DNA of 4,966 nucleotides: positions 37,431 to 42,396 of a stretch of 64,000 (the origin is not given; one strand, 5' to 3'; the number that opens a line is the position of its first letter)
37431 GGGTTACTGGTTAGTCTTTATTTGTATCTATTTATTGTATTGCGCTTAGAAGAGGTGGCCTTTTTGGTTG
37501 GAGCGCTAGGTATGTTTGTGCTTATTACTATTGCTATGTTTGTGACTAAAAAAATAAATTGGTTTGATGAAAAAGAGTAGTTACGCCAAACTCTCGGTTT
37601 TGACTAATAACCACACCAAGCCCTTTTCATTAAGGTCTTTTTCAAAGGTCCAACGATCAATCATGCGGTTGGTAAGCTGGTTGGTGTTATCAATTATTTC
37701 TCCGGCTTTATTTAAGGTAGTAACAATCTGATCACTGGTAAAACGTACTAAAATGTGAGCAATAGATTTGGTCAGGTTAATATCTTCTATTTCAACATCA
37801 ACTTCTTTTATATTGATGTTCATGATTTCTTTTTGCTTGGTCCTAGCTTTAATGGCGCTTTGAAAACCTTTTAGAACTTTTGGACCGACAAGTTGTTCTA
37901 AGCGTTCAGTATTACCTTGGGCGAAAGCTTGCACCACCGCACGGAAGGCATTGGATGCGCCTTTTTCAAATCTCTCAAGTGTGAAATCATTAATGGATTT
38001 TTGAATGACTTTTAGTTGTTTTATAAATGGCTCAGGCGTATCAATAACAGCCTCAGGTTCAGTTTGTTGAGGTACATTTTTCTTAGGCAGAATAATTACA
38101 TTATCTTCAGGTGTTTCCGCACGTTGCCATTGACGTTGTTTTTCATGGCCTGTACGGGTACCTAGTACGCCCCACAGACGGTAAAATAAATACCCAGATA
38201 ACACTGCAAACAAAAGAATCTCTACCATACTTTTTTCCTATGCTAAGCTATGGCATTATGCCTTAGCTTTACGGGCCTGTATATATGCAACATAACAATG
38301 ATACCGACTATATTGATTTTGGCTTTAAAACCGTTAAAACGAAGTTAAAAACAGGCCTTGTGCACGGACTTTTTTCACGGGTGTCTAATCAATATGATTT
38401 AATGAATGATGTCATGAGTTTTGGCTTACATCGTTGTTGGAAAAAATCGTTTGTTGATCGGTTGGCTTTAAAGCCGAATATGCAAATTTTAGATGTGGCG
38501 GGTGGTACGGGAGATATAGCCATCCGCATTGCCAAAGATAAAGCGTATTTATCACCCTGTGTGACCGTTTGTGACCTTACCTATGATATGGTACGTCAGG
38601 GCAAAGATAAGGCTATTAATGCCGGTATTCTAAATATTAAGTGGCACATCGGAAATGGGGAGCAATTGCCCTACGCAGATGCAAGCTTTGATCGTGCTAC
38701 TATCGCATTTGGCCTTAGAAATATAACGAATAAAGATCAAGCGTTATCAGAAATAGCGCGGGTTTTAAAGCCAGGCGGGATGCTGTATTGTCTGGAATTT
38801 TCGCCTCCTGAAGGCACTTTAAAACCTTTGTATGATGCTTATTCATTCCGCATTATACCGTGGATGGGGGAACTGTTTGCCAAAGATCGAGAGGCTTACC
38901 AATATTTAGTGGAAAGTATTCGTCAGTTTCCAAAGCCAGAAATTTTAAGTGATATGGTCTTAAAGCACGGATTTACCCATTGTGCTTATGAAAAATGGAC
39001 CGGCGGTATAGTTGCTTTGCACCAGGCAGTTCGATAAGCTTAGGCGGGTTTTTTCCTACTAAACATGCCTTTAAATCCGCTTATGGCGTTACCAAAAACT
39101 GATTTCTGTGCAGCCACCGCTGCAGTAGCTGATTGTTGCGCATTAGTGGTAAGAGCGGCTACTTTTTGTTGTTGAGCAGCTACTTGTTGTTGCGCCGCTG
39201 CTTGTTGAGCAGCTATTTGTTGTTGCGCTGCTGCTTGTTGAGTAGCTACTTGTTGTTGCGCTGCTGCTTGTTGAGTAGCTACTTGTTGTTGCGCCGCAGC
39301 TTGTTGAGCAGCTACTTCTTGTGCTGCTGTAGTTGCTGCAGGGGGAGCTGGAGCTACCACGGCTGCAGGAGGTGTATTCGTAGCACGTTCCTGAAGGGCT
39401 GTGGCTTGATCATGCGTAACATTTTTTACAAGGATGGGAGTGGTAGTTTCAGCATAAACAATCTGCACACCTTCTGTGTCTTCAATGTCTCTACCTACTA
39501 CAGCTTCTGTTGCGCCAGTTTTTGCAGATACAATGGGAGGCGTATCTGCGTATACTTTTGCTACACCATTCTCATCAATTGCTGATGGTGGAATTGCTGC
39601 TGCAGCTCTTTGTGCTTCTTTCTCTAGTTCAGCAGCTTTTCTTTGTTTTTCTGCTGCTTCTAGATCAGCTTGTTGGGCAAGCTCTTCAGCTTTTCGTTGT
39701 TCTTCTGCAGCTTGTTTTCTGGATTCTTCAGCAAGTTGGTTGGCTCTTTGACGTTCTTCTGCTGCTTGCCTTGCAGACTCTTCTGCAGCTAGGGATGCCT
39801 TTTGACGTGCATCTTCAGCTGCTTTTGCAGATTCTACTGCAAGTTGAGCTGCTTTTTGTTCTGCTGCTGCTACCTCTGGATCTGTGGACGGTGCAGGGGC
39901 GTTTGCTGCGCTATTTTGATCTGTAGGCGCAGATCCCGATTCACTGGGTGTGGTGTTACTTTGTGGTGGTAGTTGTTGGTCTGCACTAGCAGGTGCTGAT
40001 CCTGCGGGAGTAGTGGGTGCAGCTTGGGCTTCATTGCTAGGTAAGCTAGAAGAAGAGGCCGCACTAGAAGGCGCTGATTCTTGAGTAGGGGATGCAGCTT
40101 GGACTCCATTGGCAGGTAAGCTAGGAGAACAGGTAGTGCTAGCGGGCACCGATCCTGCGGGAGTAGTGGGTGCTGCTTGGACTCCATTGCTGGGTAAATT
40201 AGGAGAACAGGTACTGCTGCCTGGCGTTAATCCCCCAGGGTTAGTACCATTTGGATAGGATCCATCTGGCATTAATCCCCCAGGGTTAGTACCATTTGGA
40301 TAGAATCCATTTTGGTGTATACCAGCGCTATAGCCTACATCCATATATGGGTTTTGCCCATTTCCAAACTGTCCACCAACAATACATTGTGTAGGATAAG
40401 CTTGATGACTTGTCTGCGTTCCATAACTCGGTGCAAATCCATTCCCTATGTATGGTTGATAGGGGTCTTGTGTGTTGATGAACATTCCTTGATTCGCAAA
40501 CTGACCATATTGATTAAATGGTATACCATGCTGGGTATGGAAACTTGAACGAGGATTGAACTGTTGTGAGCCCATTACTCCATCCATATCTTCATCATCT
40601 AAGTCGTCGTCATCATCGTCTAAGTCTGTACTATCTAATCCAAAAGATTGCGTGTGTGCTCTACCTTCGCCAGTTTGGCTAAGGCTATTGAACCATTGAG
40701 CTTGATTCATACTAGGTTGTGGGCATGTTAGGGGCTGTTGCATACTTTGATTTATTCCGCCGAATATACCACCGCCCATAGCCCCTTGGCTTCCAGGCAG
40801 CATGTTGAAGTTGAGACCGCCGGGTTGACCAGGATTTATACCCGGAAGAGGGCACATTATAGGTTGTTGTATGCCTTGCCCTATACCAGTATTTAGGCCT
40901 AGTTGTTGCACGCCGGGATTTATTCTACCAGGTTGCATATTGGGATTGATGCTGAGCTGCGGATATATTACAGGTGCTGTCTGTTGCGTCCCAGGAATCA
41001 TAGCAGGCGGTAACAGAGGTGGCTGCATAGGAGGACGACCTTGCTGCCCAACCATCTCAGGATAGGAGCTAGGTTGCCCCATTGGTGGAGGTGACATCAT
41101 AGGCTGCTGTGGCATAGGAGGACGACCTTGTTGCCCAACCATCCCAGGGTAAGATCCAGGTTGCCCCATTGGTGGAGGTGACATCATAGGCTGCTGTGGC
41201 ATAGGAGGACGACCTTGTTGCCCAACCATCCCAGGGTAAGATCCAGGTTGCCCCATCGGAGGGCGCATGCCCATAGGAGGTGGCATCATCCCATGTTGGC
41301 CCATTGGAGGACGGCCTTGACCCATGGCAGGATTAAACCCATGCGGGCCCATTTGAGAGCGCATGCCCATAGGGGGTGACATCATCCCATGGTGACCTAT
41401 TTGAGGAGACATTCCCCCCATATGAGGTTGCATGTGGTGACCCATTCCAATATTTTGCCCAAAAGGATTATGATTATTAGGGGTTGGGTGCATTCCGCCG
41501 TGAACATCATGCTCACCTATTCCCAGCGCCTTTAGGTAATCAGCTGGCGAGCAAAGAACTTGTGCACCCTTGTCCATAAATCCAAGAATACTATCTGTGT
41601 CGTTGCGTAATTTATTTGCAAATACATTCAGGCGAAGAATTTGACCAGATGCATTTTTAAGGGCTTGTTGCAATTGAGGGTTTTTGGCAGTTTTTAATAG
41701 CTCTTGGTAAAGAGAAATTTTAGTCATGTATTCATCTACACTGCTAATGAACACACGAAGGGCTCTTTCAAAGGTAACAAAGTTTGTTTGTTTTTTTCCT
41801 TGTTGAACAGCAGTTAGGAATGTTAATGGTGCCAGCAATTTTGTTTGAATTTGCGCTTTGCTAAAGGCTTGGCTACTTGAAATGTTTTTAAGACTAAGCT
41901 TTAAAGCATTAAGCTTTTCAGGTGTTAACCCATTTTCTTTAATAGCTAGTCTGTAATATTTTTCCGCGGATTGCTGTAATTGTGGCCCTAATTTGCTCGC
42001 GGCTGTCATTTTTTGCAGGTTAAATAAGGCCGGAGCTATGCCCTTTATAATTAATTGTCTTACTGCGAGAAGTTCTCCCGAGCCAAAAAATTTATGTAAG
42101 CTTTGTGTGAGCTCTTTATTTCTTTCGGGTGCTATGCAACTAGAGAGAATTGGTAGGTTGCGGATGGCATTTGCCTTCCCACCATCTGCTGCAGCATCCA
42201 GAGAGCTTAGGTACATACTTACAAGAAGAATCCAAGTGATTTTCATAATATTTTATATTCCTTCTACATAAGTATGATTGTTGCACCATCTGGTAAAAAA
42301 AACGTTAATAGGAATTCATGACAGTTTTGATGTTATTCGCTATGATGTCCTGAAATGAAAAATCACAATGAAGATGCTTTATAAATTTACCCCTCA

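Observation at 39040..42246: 1068-aa exported protein built from eukaryote-like low-complexity modules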

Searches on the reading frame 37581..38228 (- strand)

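Call 3: search_protein_families(library=pfam, proteins=[window:37581-38228:-], max_evalue=0.1)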
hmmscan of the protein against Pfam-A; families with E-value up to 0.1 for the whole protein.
window:37581-38228:- (215 aa): 4 families
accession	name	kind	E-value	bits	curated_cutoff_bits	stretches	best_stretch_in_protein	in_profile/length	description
PF04280.21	Tim44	-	2.4e-26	93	29.6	1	73-212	6-146/147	Tim44-like domain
PF16305.10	DUF4947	-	0.02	15.4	25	1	89-161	50-118/169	Domain of unknown function (DUF4947)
PF01813.22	ATP-synt_D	-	0.037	14.3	25.7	1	85-182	42-134/196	ATP synthase subunit D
PF12870.14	DUF4878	-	0.048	14.4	24.1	1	87-138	4-55/112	Domain of unknown function (DUF4878)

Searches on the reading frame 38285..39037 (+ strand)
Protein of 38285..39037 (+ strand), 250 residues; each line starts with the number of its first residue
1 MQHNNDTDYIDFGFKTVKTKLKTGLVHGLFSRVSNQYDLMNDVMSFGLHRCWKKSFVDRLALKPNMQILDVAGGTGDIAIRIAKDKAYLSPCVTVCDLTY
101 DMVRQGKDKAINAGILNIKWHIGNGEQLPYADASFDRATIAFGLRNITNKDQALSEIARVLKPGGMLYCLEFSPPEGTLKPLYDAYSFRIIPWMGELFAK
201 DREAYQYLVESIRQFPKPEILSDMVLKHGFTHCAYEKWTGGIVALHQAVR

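Call 3: search_protein_families(library=pfam, proteins=[window:38285-39037:+], max_evalue=0.1)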
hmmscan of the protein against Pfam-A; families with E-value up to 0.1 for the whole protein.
window:38285-39037:+ (250 aa): 10 families
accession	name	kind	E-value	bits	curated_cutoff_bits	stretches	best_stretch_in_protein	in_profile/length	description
PF01209.24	Ubie_methyltran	-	3e-77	259.6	20.1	1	19-249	2-232/233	ubiE/COQ5 methyltransferase family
PF13649.12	Methyltransf_25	-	5.7e-19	69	27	1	68-165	1-97/97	Methyltransferase domain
PF08241.18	Methyltransf_11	-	4.7e-17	62.8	21.2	1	69-169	1-95/95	Methyltransferase domain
PF13847.12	Methyltransf_31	-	1.3e-14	54.6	27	1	63-173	2-113/145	Methyltransferase domain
PF08242.18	Methyltransf_12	-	2.9e-09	38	30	1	69-167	1-98/98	Methyltransferase domain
PF13489.12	Methyltransf_23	-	5.9e-06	26.5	27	1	55-230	11-159/164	Methyltransferase domain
PF05148.21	Methyltransf_8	-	0.0023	18.3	27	1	126-172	114-159/219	Hypothetical methyltransferase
PF20922.3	Anamorsin_N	-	0.009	16.2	27.1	1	130-171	47-89/163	Anamorsin, N-terminal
PF01135.25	PCMT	-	0.019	15.2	20.3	1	56-149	65-157/210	Protein-L-isoaspartate(D-aspartate) O-methyltransferase (PCMT)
PF00891.24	Methyltransf_2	-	0.019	14.7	22.3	1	54-169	52-164/210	O-methyltransferase domain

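Call 10: find_related_loci(query=window:38285-39037:+, collection=genome_contigs, flank=10000)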
Query window:38285-39037:+ (250 aa) in genome_contigs; peptide patterns used: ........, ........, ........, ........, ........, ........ (x = any residue, [..] = any of these).
25 stretches matched a pattern; 2 encode a relative of the query (tblastn E <= 1e-3); 2 distinct loci.
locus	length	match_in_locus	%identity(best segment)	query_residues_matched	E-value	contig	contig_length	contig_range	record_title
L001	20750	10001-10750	80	1-250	2e-142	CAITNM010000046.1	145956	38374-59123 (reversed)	MAG: uncultured Alphaproteobacteria bacterium isolate AM-2014_bin-2127 genome assembly, contig: bin-2127:46/47, whole ge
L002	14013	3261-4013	74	1-250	1e-132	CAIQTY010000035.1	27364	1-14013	MAG: uncultured Alphaproteobacteria bacterium isolate Ki1-1-6m_bin-0741 genome assembly, contig: bin-0741:35/54, whole g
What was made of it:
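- Tried and rejected: Searching with the neighbour UbiE instead recovered two syntenic MAG loci (call 10).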

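Call 48: search_protein_families(library=pfam, proteins=[L002:4029-7472:-, L001:10743-12473:-], max_evalue=1)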
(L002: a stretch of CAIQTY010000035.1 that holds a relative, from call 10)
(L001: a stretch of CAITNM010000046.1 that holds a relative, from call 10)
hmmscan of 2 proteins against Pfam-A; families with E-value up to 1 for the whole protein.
L002:4029-7472:- (1147 aa): 0 families

L001:10743-12473:- (576 aa): 0 families
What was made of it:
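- On TolA: No Pfam domain was found anywhere in the protein or its homologues (calls 3, 48).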

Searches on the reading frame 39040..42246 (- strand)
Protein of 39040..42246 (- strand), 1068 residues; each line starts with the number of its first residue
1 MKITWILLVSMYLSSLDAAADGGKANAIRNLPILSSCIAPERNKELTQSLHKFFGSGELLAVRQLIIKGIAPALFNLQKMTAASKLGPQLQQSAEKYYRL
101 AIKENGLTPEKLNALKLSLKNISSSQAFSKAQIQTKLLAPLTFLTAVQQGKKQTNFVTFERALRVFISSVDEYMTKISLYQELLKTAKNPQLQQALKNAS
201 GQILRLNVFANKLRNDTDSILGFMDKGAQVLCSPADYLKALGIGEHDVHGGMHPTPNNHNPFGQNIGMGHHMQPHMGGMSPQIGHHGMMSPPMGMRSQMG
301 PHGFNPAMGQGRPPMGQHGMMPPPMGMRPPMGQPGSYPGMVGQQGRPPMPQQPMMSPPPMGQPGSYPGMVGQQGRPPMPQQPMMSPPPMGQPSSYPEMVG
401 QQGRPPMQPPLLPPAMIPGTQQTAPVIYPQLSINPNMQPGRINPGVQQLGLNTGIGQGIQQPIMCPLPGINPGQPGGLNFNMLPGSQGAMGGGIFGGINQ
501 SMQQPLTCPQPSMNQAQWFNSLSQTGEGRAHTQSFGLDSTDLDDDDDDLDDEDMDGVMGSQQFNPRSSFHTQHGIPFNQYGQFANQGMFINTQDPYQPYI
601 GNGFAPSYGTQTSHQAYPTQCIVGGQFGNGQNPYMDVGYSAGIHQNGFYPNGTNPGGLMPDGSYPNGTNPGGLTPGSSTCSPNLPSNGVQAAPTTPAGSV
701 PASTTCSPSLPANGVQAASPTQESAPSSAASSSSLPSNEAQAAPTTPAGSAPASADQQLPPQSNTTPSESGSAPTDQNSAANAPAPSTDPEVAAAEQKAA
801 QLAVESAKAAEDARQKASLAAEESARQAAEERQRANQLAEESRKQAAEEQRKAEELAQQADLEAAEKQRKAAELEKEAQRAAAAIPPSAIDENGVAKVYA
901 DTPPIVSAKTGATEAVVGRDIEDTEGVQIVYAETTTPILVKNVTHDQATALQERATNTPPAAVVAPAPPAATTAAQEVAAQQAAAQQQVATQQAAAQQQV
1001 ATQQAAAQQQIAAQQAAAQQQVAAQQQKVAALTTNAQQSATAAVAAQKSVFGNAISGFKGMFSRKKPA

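Call 3: search_protein_families(library=pfam, proteins=[window:39040-42246:-], max_evalue=0.1)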
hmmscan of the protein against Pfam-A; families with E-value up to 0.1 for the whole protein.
window:39040-42246:- (1068 aa): 0 families

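Call 5: search_protein_families(library=ncbifam, proteins=[window:39040-42246:-], max_evalue=1)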
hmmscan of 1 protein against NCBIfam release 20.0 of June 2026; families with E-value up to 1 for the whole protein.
window:39040-42246:- (1068 aa): 1 family
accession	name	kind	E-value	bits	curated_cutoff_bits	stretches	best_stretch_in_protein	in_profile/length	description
TIGR02794.1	tolA_full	equivalog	0.92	8.7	59.45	1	736-883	44-189/362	cell envelope integrity protein TolA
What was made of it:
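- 39595..39879 (-): Charged Ala/Glu/Gln/Arg/Lys helix, aa 790-884. It has an 18-residue repeat and a hydrophobic period of 3.6. A weak, far sub-threshold TolA match of 8.7 bits overlaps it (call 5).
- On TolA: 8.7 bits, E = 0.92, restricted to the charged helix (call 5).
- On FimV / HubP: No Pfam or NCBIfam hit (calls 3, 5).
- The charged Ala/Glu/Lys/Arg/Gln helix resembles TolA domain II in composition, and there is a weak TIGR02794 match (E = 0.92, call 5). The TIGR02794 score is 8.7 bits against a 59.45-bit cut-off (call 5).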

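Call 31: find_encoding_contigs(protein=window:39040-42246:-, flank=3000, max_places=4)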
Protein window:39040-42246:- (1068 aa): no gene with exactly this product is on record in the collection.

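Call 82: search_solved_structures(query=window:39040-42246:-, max_evalue=1)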
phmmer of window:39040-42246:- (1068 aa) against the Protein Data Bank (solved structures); distinct sequences matched with E-value up to 1: 2.
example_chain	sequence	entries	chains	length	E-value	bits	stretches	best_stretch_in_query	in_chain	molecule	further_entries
3b4q_A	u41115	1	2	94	0.61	11.6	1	771-817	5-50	Uncharacterized protein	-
8c3a_P0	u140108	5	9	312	0.67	11.4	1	940-989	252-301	60S acidic ribosomal protein P0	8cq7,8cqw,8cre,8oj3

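Call 85: search_protein_families(library=phrogs, proteins=[window:39040-42246:-], max_evalue=0.01)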
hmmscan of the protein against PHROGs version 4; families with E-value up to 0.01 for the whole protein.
window:39040-42246:- (1068 aa): 0 families

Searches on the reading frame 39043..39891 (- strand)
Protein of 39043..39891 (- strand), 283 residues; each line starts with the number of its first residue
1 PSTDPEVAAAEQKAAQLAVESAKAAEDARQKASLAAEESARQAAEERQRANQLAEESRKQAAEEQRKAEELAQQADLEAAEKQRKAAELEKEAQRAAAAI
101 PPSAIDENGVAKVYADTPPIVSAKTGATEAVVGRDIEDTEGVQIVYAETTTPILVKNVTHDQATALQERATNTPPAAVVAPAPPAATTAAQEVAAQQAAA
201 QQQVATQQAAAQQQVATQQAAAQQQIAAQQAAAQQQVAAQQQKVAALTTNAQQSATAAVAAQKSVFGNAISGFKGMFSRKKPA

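Call 59: predict_structure(protein=window:39043-39891:-)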
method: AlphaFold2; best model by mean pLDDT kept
length: 283 residues; sequences in the alignment: 1
mean_pLDDT: 74.1   pTM: 0.33
mean pLDDT of the five models: 74.1, 69.9, 69.5, 66.6, 65.0
residues with pLDDT >= 90: 108; 70-90: 61; 50-70: 61; < 50: 53
segments of 3 or more residues with pLDDT < 50: 114-117, 120-122, 126-155, 172-174, 176-183
pLDDT, mean of each block of 10 residues (from residue 1): 75 93 94 94 94 95 95 95 93 79 64 49 48 41 37 45 57 46 54 82 91 91 89 90 91 81 63 59 52
secondary structure, 60 per line:
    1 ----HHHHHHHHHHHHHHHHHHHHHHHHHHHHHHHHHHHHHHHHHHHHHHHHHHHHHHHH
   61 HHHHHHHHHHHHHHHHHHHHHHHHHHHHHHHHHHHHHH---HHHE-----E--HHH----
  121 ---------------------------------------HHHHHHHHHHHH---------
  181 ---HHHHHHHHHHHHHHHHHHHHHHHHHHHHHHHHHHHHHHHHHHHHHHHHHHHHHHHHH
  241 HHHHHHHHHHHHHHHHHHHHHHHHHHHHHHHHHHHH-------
elements in order: H5-98 H160-171 H184-276
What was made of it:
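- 39595..39879 (-): AF2 helix with pLDDT 93-95 (call 59).
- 39421..39594 (-): Short duplicated strand-like motif, aa 885-942: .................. and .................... By my reading, related motifs recur in the homologues. AF2 confidence is low here (call 59).
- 39106..39342 (-): Gln/Ala helix, aa 969-1047. It contains 11-aa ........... repeats encoded by 33-bp units, 4.7 copies at 39169-39322. AF2 helix with pLDDT about 90 (call 59).
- Checked: Charged helix at aa 790-883, pLDDT above 90 (call 59).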

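Call 83: search_protein_families(library=pfam, proteins=[window:39043-39891:-], max_evalue=0.1)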
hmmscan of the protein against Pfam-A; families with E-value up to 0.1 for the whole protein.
window:39043-39891:- (283 aa): 0 families

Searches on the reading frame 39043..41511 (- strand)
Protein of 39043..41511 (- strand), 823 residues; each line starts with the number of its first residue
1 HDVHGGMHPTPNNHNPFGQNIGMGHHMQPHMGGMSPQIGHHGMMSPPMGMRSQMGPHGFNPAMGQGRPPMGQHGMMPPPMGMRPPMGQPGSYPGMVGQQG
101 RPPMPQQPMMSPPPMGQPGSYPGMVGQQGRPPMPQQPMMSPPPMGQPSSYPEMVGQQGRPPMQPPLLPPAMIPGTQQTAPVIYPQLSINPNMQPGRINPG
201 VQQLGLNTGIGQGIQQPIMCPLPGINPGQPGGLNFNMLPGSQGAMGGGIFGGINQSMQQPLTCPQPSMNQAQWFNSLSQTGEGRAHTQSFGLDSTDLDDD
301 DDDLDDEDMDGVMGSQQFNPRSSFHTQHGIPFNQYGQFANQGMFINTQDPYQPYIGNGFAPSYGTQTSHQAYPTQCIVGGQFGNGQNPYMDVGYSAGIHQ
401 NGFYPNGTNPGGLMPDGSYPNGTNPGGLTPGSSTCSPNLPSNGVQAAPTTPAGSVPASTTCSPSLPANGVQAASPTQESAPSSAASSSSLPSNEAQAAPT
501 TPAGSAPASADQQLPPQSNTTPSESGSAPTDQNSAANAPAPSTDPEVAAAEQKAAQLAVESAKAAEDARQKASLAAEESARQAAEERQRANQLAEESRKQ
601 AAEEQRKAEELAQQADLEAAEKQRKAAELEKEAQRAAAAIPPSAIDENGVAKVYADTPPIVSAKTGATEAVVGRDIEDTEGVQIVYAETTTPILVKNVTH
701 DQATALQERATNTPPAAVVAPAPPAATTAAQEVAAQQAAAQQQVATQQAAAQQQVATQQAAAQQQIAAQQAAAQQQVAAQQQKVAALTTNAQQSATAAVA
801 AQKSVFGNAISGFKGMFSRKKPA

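Call 60: find_homologous_proteins(query=window:39043-41511:-, max_evalue=0.001)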
Query window:39043-41511:- (823 aa): 1 proteins with E <= 0.001 among 8000 candidates.
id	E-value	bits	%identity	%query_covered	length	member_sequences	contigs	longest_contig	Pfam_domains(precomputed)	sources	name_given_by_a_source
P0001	0.0e+0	1695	95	100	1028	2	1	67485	-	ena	-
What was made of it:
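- Tried and rejected: The same tool later returned the 100%-identical P0001 when queried with the rest of the protein (call 60).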
